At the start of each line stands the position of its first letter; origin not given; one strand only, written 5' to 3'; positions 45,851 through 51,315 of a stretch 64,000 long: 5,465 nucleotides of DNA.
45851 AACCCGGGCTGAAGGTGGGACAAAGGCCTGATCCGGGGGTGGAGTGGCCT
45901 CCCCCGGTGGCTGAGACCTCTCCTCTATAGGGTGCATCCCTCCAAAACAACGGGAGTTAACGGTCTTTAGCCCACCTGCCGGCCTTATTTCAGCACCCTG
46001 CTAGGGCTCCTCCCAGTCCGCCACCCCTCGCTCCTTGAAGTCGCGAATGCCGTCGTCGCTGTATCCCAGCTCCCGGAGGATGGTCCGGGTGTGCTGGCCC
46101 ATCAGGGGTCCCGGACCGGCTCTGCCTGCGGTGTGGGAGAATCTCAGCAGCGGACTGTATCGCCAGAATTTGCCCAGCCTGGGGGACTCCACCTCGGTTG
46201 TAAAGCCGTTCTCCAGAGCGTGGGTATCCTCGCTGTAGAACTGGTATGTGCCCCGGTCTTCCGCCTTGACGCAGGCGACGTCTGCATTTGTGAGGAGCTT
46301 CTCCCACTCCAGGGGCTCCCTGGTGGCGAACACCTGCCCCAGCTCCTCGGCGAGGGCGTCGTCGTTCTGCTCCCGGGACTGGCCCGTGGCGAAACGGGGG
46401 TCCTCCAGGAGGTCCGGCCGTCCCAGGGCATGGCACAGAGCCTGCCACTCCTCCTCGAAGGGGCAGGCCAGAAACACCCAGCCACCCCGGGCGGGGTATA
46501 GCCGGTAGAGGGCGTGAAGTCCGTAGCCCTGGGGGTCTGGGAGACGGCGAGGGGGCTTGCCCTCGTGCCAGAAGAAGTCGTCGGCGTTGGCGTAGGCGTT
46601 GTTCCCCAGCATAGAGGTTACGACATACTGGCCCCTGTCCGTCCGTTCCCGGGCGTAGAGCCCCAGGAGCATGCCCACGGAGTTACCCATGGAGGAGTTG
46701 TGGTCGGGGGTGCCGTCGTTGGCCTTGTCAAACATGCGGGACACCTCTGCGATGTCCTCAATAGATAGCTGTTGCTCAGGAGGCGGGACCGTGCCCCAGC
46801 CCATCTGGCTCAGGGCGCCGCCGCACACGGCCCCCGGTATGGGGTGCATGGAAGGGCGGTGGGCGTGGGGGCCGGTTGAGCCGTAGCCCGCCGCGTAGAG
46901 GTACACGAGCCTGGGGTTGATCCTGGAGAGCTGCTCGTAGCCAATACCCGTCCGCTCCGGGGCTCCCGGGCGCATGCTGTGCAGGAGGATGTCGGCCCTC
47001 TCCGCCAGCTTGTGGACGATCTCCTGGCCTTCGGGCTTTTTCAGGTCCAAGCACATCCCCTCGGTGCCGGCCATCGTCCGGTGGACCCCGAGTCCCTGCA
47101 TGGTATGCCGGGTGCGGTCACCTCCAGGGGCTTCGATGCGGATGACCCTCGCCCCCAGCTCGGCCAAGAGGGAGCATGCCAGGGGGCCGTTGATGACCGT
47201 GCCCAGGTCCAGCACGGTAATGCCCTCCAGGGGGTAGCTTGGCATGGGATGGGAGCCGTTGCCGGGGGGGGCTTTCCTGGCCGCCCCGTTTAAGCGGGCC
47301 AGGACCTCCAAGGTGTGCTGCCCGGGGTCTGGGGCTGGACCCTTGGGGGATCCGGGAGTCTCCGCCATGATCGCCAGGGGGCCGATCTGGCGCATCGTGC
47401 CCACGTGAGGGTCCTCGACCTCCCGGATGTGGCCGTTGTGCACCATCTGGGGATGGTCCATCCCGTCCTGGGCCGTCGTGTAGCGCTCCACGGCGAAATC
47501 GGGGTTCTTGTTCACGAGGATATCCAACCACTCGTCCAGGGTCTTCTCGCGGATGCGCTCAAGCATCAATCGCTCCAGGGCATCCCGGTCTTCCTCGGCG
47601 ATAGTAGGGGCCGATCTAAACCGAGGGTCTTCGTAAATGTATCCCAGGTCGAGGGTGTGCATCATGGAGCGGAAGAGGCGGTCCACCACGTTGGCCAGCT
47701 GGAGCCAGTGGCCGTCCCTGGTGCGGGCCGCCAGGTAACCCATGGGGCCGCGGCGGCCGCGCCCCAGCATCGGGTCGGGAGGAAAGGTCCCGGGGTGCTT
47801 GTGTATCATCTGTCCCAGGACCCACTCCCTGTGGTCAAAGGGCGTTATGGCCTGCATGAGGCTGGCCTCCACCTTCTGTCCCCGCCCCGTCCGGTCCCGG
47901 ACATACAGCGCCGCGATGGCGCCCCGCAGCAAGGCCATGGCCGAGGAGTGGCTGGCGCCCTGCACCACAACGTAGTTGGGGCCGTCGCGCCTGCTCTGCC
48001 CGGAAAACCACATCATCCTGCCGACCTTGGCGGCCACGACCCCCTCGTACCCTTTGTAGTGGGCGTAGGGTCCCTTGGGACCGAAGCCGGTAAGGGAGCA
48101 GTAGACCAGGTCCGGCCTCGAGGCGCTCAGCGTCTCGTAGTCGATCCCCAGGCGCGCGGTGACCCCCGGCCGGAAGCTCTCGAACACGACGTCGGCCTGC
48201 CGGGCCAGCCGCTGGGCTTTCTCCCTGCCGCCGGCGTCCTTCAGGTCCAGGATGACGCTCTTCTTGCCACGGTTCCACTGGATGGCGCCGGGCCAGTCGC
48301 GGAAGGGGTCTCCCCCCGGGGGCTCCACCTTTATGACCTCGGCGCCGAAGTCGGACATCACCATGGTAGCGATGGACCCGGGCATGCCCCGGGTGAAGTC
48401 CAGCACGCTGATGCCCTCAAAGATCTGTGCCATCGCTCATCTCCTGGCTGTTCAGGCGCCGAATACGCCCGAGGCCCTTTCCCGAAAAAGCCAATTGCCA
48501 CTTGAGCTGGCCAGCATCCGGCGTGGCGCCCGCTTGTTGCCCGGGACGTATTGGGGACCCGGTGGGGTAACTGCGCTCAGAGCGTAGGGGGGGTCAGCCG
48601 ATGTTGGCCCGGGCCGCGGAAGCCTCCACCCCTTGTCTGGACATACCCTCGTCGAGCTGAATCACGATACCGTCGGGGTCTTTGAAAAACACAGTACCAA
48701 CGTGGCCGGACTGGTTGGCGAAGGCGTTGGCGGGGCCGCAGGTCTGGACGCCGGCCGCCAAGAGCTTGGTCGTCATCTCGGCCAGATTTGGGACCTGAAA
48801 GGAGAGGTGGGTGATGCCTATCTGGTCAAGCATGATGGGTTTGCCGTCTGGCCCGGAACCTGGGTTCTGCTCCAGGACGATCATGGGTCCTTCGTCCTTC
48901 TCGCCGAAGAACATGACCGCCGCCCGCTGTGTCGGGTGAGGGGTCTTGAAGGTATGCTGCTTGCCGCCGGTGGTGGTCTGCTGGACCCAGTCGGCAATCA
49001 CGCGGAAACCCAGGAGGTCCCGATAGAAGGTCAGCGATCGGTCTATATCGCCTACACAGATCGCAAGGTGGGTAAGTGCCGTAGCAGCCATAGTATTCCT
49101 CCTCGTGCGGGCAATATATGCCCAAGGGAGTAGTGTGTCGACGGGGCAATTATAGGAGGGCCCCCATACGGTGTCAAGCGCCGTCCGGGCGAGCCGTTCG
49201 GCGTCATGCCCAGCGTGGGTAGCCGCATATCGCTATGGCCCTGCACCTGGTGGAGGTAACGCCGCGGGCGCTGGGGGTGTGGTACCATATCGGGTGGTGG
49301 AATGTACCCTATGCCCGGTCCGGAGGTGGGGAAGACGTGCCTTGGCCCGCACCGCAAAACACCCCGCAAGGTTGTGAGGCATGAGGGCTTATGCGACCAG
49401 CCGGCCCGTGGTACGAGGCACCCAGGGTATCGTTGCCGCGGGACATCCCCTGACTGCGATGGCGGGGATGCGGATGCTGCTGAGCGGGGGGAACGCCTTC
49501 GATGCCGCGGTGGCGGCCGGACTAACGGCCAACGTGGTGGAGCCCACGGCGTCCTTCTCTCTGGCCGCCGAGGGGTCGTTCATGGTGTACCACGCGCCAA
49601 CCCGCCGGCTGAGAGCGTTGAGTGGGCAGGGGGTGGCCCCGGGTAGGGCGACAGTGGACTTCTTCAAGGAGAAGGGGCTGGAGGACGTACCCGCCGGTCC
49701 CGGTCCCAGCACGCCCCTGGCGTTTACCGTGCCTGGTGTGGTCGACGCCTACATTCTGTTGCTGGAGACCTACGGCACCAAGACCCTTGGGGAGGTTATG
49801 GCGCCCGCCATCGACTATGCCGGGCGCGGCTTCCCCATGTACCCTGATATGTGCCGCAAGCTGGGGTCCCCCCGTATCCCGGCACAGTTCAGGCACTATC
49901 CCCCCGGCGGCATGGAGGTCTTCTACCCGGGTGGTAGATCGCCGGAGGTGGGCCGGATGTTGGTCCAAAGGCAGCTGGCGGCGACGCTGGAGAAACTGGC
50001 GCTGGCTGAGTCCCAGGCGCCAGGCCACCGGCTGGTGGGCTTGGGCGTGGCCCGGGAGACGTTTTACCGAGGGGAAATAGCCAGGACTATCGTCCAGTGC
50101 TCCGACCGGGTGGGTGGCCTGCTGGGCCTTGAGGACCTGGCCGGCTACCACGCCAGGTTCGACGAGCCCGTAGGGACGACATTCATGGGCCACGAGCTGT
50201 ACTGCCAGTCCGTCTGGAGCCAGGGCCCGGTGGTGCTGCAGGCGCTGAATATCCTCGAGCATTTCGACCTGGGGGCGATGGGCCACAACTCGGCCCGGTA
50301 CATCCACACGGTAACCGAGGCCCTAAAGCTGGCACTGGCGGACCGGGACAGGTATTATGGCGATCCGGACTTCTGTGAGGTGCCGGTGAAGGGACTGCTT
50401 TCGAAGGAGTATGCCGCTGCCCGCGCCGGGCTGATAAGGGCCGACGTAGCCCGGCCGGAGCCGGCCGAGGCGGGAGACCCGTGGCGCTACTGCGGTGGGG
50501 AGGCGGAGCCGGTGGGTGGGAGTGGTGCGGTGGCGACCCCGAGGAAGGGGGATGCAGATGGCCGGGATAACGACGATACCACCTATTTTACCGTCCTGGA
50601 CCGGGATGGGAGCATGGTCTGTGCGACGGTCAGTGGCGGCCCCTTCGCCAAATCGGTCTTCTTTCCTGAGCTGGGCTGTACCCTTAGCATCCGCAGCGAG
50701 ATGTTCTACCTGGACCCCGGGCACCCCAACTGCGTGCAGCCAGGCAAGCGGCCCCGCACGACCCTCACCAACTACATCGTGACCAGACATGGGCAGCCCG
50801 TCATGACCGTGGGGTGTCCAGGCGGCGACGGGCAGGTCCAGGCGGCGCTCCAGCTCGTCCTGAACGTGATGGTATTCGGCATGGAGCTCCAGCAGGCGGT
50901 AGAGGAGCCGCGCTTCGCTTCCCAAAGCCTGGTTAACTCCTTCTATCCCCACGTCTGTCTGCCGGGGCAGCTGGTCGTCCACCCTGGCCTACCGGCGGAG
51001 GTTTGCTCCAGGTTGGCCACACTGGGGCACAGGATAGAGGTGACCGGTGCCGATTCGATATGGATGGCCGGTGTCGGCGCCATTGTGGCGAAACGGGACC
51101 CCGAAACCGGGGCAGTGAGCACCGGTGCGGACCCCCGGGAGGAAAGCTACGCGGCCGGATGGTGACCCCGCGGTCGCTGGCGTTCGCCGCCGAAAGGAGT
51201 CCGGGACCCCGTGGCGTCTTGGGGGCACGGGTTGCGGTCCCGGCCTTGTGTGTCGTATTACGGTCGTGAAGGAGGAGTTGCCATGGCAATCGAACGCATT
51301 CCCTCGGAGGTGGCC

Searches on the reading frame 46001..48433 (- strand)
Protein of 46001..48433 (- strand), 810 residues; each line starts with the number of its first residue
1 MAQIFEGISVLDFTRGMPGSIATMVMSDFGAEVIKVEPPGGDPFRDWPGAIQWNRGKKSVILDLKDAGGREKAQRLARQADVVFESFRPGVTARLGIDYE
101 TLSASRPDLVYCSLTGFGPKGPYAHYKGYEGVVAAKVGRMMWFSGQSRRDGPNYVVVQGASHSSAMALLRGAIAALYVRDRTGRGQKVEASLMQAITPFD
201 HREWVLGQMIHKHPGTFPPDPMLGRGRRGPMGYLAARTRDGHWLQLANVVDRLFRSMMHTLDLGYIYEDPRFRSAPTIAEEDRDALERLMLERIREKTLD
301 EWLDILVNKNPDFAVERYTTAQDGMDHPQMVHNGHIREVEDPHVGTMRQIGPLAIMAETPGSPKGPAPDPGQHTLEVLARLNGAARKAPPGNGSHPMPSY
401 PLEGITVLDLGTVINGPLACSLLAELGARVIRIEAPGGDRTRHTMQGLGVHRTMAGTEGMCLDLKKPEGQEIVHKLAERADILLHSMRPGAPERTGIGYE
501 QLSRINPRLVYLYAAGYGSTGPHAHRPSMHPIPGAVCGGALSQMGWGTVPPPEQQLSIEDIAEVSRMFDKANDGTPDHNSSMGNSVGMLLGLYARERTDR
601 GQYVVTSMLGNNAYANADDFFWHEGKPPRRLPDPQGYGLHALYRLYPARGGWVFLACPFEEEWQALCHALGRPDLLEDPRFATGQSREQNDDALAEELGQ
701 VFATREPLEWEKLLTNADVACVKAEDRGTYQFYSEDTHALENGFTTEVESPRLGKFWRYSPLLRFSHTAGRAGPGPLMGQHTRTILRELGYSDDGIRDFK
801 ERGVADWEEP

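Call 65: search_protein_families(library=pfam, proteins=[window:46001-48433:-], max_evalue=0.00001)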
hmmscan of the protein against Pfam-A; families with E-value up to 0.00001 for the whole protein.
window:46001-48433:- (810 aa): 1 family
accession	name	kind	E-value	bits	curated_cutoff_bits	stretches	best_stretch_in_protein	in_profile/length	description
PF02515.22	CoA_transf_3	-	1.8e-168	560.8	23.3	2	6-374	2-366/366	CoA-transferase family III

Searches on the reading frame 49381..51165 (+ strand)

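Call 65: search_protein_families(library=pfam, proteins=[window:49381-51165:+], max_evalue=0.00001)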
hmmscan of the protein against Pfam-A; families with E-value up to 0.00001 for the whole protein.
window:49381-51165:+ (594 aa): 1 family
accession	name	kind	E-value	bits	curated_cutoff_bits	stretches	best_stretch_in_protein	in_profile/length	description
PF01019.26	G_glu_transpept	-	9.6e-116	388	27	1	31-588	2-511/512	Gamma-glutamyltranspeptidase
